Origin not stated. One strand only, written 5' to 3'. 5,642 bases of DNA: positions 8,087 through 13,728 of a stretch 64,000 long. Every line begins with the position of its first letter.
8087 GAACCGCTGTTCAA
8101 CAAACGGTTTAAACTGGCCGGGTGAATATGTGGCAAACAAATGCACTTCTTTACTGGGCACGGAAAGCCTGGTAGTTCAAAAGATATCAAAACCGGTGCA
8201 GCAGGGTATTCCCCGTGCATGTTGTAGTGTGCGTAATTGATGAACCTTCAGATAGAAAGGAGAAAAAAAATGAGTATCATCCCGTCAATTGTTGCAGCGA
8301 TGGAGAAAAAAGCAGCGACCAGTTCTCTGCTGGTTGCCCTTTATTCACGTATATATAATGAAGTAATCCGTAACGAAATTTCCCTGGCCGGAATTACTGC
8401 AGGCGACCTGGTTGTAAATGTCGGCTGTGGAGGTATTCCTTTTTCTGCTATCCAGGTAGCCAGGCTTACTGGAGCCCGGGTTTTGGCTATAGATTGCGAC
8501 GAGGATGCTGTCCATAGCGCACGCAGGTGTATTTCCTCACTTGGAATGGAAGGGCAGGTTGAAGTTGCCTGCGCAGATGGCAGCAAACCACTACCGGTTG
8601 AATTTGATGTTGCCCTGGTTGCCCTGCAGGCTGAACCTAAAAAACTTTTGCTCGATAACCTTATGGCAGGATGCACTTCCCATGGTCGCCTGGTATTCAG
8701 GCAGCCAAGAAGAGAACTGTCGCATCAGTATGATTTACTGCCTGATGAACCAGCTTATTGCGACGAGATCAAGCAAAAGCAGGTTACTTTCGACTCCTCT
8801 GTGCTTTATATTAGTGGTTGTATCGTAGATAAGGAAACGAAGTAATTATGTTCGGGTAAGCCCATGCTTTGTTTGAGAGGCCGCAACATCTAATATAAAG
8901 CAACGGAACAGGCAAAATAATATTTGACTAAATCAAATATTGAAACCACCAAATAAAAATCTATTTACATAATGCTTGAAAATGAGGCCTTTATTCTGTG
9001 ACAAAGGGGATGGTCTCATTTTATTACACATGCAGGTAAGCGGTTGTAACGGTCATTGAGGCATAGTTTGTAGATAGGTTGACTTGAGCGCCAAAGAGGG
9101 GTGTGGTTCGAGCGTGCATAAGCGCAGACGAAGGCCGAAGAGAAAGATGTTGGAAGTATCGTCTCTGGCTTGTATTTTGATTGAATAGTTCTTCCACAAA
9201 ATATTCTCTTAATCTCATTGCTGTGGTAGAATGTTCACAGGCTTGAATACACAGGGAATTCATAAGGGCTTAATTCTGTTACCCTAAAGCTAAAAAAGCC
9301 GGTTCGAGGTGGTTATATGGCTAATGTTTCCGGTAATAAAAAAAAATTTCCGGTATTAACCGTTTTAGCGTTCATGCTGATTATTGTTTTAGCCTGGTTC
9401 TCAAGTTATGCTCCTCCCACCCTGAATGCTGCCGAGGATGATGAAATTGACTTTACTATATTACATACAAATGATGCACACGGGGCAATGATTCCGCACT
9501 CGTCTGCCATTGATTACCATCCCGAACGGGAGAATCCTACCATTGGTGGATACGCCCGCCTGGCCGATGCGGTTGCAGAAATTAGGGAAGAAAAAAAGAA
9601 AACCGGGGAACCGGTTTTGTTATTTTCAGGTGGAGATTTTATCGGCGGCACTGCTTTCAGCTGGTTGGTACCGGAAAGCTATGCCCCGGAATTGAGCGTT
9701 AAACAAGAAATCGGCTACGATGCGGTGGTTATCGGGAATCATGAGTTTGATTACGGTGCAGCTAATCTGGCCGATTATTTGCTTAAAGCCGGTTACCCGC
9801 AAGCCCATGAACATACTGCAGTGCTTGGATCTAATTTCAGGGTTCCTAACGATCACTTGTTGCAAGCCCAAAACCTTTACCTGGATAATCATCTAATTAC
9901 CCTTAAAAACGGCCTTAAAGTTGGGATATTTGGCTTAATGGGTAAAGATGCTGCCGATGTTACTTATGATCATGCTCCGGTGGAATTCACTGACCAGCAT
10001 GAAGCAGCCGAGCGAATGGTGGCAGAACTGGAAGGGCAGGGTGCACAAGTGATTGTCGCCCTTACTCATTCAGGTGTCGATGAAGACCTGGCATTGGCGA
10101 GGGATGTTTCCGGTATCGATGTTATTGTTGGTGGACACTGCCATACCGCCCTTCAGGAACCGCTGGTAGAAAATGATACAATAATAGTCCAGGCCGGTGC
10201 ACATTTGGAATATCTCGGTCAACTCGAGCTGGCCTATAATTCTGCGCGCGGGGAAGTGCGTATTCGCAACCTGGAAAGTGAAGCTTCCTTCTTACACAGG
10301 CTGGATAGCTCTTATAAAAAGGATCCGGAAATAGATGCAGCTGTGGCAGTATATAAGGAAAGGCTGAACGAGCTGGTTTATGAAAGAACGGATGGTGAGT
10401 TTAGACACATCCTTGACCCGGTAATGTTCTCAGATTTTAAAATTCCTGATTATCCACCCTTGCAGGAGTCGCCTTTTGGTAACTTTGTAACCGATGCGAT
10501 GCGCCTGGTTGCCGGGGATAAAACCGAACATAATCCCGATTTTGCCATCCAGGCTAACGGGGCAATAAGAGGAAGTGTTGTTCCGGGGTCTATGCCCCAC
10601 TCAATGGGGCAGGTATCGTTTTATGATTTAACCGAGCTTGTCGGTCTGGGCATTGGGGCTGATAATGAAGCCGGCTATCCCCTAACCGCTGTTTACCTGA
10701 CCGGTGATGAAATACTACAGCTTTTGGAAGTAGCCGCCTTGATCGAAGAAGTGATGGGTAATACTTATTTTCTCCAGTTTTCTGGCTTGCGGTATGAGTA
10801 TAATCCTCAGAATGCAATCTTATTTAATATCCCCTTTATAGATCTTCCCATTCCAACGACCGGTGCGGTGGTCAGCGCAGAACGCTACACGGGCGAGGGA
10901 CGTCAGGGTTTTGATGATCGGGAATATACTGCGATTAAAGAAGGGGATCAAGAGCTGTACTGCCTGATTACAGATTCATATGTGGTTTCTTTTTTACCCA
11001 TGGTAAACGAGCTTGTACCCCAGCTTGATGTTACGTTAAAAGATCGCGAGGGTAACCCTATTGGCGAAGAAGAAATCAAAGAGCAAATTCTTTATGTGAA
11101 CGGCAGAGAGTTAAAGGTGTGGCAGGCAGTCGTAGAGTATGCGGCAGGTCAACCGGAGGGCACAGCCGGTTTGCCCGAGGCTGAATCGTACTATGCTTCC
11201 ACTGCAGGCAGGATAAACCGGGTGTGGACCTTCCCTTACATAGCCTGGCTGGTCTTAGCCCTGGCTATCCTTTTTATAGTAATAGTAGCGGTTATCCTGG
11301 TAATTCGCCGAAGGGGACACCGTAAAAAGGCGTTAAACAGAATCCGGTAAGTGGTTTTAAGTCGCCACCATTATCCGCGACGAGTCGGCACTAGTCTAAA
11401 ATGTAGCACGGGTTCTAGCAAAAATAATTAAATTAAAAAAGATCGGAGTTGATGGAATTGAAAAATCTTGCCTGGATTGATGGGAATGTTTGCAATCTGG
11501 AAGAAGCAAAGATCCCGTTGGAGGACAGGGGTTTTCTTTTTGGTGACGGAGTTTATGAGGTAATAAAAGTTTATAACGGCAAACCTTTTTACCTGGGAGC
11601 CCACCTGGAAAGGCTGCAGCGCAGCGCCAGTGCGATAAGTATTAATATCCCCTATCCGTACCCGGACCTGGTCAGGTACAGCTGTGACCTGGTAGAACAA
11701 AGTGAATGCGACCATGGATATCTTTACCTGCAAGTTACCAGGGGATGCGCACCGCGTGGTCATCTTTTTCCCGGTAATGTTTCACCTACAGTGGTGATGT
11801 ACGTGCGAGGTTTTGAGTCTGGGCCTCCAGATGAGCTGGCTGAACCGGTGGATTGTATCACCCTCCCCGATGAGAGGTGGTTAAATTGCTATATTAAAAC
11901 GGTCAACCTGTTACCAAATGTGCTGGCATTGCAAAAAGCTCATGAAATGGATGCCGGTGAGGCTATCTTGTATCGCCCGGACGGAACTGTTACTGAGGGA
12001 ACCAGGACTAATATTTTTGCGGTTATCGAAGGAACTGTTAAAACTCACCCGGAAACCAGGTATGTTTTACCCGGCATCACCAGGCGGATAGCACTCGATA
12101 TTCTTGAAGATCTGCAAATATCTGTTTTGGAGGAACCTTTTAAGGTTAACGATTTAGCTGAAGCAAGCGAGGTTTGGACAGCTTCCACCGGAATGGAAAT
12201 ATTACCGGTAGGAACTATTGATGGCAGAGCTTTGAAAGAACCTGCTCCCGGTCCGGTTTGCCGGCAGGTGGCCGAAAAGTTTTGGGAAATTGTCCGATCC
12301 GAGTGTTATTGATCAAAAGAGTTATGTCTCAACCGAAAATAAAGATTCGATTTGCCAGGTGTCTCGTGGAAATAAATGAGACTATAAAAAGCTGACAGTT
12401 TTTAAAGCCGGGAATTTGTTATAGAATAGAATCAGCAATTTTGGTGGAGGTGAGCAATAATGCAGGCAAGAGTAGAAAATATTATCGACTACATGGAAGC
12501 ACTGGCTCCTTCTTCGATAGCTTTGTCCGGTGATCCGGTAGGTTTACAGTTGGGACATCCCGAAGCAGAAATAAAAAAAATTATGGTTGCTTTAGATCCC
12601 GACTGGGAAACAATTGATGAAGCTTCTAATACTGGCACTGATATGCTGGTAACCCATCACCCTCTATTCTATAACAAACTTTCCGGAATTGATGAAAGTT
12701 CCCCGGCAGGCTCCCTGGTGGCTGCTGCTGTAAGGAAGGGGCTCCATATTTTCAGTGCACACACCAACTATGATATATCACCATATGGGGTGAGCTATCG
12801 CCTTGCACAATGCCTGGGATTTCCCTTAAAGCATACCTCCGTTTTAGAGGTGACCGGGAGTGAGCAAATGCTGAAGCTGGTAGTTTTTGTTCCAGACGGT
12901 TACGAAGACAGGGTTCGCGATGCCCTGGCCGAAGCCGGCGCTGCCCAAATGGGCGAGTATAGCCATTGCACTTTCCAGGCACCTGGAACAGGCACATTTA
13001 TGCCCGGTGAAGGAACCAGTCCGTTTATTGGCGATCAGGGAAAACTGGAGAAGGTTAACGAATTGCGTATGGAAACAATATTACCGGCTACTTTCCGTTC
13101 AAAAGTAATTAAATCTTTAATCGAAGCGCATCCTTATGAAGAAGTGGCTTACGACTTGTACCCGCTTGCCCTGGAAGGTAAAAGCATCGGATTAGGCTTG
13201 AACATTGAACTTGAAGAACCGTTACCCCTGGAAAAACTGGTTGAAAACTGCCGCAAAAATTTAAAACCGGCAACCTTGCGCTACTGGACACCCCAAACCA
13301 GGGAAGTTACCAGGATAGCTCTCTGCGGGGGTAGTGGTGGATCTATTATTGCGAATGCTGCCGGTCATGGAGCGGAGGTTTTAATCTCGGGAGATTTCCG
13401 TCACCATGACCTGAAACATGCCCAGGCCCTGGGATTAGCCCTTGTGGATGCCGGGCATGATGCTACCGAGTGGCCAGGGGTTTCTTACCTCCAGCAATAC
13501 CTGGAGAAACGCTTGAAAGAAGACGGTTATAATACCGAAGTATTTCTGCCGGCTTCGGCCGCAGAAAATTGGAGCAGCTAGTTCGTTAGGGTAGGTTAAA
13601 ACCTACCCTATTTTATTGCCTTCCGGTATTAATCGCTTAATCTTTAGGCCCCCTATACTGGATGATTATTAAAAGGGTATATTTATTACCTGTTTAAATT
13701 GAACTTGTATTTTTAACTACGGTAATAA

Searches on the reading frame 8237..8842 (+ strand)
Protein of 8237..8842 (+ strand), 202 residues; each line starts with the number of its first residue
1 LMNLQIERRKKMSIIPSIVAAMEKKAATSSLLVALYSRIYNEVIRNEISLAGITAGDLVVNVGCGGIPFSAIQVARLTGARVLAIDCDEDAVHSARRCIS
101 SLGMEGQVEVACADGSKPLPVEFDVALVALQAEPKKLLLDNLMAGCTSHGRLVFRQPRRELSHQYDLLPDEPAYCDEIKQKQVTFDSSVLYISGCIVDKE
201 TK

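Call 28: search_protein_families(library=pfam, proteins=[window:8237-8842:+], max_evalue=0.001)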
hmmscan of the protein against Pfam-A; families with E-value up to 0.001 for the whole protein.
window:8237-8842:+ (202 aa): 3 families
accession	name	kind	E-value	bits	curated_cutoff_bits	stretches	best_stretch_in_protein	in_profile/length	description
PF06325.19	PrmA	-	1.3e-05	25.3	22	1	55-153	161-257/296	Ribosomal protein L11 methyltransferase (PrmA)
PF13847.12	Methyltransf_31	-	0.00012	22.2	27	1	56-162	4-119/145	Methyltransferase domain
PF13649.12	Methyltransf_25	-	0.00015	22.8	27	1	59-129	1-71/97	Methyltransferase domain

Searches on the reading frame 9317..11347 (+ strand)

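Call 28: search_protein_families(library=pfam, proteins=[window:9317-11347:+], max_evalue=0.001)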
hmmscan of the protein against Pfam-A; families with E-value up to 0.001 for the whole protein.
window:9317-11347:+ (677 aa): 2 families
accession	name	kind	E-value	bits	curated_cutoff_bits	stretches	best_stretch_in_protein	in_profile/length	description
PF02872.23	5_nucleotid_C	-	2.9e-14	53.9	23.6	1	382-501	19-116/158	5'-nucleotidase, C-terminal domain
PF00149.33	Metallophos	-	5.1e-11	43.8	21.5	1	47-277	2-190/191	Calcineurin-like phosphoesterase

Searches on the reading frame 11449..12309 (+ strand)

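Call 28: search_protein_families(library=pfam, proteins=[window:11449-12309:+], max_evalue=0.001)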
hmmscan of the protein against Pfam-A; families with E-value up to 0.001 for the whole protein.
window:11449-12309:+ (287 aa): 1 family
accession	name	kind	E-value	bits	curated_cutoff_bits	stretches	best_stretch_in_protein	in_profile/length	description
PF01063.24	Aminotran_4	-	7.1e-53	180.2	28.5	1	34-256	1-222/223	Amino-transferase class IV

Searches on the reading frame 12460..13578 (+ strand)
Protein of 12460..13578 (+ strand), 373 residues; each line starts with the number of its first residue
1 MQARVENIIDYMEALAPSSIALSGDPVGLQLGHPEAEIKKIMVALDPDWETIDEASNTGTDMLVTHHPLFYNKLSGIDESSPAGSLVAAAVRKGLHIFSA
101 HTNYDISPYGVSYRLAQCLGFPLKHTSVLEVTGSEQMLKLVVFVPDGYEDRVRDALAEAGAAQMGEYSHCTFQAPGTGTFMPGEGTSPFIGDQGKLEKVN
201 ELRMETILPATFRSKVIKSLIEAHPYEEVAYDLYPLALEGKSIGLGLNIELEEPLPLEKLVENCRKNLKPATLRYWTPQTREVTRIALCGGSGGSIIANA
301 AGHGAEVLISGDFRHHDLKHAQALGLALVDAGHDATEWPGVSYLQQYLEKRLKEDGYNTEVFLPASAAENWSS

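Call 29: search_protein_families(library=pfam, proteins=[window:12460-13578:+], max_evalue=0.001)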
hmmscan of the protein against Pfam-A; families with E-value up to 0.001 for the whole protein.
window:12460-13578:+ (373 aa): 1 family
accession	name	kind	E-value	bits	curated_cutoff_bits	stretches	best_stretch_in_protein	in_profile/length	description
PF01784.24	DUF34_NIF3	-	2.2e-67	227.8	23.4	1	4-362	2-248/256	Duf34/NIF3 (NGG1p interacting factor 3)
